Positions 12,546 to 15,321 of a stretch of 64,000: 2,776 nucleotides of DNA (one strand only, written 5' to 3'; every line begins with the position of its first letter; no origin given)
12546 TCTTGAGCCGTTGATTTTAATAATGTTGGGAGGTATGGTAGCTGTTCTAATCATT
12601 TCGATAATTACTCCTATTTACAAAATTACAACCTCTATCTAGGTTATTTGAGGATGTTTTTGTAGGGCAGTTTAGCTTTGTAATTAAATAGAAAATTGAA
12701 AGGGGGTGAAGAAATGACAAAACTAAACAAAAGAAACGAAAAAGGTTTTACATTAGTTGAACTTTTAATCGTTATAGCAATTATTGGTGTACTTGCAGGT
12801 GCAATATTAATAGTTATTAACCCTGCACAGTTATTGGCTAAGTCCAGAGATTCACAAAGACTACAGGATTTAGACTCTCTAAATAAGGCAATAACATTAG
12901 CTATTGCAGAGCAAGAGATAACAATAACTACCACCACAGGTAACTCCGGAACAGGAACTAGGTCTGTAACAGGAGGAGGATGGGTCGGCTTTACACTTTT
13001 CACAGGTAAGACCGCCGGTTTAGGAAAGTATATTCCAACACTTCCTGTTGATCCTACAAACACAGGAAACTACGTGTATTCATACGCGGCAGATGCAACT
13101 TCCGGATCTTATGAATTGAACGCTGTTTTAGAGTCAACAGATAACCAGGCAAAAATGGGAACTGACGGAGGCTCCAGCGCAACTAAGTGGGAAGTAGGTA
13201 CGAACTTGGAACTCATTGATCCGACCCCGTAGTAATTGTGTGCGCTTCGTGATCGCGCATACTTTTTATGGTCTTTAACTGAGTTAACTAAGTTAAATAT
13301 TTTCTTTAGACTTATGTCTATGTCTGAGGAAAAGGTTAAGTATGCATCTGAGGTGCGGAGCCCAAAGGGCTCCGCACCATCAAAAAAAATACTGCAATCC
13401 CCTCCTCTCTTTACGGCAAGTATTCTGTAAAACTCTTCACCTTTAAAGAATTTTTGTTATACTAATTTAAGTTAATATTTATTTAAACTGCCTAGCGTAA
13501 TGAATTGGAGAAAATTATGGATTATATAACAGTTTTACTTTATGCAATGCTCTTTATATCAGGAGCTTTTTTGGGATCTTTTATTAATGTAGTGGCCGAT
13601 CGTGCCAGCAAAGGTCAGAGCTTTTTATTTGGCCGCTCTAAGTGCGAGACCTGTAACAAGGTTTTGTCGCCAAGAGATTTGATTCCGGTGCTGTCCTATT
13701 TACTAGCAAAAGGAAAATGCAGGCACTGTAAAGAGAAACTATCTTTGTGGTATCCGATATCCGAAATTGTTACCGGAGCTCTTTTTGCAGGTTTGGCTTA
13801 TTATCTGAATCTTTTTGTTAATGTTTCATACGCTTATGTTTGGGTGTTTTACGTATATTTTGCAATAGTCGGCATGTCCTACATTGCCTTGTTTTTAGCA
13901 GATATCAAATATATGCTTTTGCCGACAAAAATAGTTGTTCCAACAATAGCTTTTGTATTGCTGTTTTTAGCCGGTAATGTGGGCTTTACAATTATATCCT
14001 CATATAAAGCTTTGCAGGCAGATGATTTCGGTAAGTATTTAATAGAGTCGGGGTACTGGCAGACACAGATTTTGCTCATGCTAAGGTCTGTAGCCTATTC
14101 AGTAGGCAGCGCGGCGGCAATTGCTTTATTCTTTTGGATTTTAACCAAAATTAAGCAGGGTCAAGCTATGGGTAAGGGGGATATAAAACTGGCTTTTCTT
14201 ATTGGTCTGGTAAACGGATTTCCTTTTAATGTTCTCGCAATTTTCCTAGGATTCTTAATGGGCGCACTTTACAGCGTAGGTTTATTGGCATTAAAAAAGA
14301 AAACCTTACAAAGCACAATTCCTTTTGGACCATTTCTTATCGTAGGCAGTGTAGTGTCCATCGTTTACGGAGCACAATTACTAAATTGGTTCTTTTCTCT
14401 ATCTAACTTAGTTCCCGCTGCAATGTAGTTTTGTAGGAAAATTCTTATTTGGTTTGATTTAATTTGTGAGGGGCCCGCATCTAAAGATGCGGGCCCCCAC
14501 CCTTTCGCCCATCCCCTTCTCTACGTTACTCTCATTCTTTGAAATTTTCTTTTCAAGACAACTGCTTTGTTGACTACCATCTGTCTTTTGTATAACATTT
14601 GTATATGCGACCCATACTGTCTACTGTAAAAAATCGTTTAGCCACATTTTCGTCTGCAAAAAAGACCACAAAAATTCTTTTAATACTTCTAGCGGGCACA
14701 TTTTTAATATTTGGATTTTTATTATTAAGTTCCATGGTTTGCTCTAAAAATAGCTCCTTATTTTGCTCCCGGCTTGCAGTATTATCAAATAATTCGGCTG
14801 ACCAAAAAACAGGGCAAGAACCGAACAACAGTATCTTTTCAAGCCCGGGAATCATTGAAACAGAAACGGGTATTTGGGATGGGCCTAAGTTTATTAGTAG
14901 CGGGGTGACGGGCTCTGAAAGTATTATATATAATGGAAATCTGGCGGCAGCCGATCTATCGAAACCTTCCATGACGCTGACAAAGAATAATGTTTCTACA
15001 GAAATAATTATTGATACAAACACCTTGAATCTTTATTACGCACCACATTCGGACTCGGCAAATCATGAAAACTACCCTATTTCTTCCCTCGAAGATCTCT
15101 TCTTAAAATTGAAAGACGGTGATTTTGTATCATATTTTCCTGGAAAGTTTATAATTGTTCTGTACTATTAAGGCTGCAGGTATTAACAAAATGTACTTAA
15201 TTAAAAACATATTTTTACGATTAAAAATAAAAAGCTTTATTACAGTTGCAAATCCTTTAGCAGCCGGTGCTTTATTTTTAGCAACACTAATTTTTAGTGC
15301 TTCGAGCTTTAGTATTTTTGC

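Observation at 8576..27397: Complete secretin-less (monoderm-type) type IV pilus locus of about 19 kb with eight prepilin genes and two PilX-like genes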

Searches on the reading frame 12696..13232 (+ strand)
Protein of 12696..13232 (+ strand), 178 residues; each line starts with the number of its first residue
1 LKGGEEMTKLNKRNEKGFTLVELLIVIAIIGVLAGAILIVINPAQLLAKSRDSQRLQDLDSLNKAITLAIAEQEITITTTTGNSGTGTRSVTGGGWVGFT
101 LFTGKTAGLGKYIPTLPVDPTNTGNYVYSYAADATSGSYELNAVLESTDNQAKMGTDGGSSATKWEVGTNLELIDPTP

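Call 4: search_protein_families(library=pfam, proteins=[window:12696-13232:+], max_evalue=0.01)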
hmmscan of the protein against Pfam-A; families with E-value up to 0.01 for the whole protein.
window:12696-13232:+ (178 aa): 1 family
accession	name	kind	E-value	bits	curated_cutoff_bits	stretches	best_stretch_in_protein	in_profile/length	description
PF07963.17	N_methyl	-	4.1e-10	39.3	21.2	1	12-38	1-27/27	Prokaryotic N-terminal methylation motif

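Call 6: search_protein_families(library=ncbifam, proteins=[window:12696-13232:+], max_evalue=0.01)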
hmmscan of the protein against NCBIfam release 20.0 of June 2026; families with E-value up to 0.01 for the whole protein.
window:12696-13232:+ (178 aa): 11 families
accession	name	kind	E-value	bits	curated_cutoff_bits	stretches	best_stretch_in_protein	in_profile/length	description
TIGR01708.2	typeII_sec_gspH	equivalog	1.3e-07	31.8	80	1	15-45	1-32/169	type II secretion system minor pseudopilin GspH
TIGR02532.1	IV_pilin_GFxxxE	domain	1.3e-07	31.1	16.3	1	16-38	2-24/24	prepilin-type N-terminal cleavage/methylation domain-containing protein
NF041775.1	typeIV_PilA_Myxo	equivalog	2.4e-07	31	400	1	8-65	4-58/214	type IV pilin protein PilA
TIGR01710.1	typeII_sec_gspG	equivalog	1e-06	28.8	88.85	1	16-67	1-50/134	type II secretion system major pseudopilin GspG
NF007862.0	PRK10574.1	equivalog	3e-06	27.4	138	1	14-88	3-75/145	prepilin peptidase-dependent pilin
TIGR02596.1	TIGR02596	subfamily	0.00021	21.4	70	1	18-73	1-55/196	Verru_Chthon cassette protein D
NF041013.1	T4P_ComGE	equivalog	0.00098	19.2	49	1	14-54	2-43/83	competence type IV pilus minor pilin ComGE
NF040999.1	pilin_ComGC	equivalog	0.0015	18.7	75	1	15-39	1-22/84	competence type IV pilus major pilin ComGC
NF040982.1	ComGD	equivalog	0.0016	18.9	70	1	15-74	1-59/139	competence type IV pilus minor pilin ComGD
TIGR01711.1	gspJ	equivalog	0.002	18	64.85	1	16-68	1-52/192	type II secretion system minor pseudopilin GspJ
NF007800.0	PRK10506.1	equivalog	0.0038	17.1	158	1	11-35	4-28/163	prepilin peptidase-dependent protein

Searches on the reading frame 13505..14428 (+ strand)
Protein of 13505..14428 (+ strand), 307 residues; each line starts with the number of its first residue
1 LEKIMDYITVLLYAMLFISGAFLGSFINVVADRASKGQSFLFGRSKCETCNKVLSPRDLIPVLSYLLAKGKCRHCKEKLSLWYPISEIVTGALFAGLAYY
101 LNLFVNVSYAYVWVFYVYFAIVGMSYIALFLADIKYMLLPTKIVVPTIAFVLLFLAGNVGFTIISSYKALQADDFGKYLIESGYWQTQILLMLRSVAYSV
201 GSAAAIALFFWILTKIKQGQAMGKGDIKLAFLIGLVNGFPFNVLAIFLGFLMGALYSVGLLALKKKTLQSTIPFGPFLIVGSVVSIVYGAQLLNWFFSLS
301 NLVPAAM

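Call 4: search_protein_families(library=pfam, proteins=[window:13505-14428:+], max_evalue=0.01)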
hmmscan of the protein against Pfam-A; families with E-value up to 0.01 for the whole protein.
window:13505-14428:+ (307 aa): 2 families
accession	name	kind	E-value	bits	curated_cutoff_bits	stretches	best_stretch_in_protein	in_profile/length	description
PF06750.18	A24_N_bact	-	2.7e-28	98.3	23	1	18-99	1-82/84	Bacterial Peptidase A24 N-terminal domain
PF01478.23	Peptidase_A24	-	4.8e-09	37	26.5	1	192-258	41-104/104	Type IV leader peptidase family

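Call 6: search_protein_families(library=ncbifam, proteins=[window:13505-14428:+], max_evalue=0.01)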
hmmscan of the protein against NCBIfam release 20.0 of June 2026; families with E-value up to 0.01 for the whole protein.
window:13505-14428:+ (307 aa): 1 family
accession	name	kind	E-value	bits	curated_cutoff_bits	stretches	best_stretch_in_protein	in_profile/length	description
TIGR04104.1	cxxc_20_cxxc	subfamily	0.0024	18.2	45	1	46-131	2-88/93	TIGR04104 family putative zinc finger protein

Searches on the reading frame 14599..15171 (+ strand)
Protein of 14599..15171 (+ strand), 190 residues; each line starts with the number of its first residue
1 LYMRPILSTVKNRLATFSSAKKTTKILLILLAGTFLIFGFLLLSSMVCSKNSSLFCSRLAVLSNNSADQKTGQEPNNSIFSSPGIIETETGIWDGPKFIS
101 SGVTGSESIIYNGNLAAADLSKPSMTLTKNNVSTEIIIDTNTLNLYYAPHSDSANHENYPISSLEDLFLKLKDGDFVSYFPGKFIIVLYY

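Call 4: search_protein_families(library=pfam, proteins=[window:14599-15171:+], max_evalue=0.01)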
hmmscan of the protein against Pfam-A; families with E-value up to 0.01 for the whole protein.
window:14599-15171:+ (190 aa): 0 families

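Call 6: search_protein_families(library=ncbifam, proteins=[window:14599-15171:+], max_evalue=0.01)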
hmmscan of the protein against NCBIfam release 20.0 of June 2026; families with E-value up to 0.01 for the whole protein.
window:14599-15171:+ (190 aa): 0 families
